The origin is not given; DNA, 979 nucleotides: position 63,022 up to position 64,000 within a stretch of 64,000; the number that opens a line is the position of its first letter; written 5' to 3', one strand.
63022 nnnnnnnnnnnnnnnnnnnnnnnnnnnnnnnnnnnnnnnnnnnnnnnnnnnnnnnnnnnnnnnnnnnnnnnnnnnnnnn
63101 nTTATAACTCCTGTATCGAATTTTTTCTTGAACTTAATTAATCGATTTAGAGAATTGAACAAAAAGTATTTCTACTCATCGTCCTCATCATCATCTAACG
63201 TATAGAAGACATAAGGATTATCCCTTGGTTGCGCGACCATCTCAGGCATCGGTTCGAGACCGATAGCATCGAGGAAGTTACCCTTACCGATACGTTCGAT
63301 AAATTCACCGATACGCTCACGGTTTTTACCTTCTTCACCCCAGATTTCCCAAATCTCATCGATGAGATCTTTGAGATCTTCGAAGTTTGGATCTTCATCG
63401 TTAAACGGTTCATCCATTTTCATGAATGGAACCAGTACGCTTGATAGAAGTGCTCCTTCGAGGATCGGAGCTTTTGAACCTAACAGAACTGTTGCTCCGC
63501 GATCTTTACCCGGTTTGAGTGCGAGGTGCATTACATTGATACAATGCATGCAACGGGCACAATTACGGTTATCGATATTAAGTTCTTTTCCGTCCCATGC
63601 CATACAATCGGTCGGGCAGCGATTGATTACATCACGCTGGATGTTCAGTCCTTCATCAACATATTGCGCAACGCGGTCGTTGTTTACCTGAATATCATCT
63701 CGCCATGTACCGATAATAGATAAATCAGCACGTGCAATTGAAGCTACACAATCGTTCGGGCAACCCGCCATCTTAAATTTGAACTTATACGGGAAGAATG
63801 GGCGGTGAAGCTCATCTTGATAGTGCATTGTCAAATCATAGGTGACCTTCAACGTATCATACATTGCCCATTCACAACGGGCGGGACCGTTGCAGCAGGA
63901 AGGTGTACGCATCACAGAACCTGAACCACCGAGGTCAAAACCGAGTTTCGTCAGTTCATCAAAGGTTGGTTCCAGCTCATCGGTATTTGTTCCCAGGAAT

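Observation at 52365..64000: Complete Dsr locus that combines reductive-type markers (dsrD, dsrT) with dsrL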

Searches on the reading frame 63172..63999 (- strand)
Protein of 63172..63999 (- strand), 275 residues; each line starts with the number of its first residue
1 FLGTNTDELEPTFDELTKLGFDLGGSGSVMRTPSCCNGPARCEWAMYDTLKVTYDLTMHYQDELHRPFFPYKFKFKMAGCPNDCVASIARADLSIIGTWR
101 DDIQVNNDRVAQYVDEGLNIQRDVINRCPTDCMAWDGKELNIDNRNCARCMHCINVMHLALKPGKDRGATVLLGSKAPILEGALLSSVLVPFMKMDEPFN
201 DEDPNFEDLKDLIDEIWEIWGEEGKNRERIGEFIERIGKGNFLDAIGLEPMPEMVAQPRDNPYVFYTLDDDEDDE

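Call 7: search_protein_families(library=ncbifam, proteins=[window:63172-63999:-], max_evalue=0.001)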
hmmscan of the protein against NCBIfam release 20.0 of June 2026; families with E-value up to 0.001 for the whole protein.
window:63172-63999:- (275 aa): 6 families
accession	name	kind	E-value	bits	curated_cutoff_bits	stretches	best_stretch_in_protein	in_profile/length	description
TIGR02064.1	dsrA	equivalog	2.2e-110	369.3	392.85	1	1-273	125-393/402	dissimilatory-type sulfite reductase subunit alpha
TIGR02066.1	dsrB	equivalog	1.5e-31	109.7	341.5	1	1-266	71-331/341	dissimilatory-type sulfite reductase subunit beta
TIGR02912.1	sulfite_red_C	equivalog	2.5e-07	30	324.1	1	24-155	94-211/314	sulfite reductase subunit C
NF010029.0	PRK13504.1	equivalog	0.00015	20.3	457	0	36-104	440-508/575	NADPH-dependent assimilatory sulfite reductase hemoprotein subunit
NF007125.0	PRK09566.1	equivalog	0.00037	19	594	0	28-99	389-456/513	ferredoxin--nitrite reductase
NF011565.0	PRK14989.1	subfamily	0.00045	18.4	883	1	2-98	606-698/847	nitrite reductase large subunit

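Call 8: search_protein_families(library=pfam, proteins=[window:63172-63999:-], max_evalue=0.001)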
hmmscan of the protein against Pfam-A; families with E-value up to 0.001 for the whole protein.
window:63172-63999:- (275 aa): 1 family
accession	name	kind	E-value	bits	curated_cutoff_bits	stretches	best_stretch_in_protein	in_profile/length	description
PF01077.27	NIR_SIR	-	1.7e-35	122.2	27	1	26-248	1-151/158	Nitrite and sulphite reductase 4Fe-4S domain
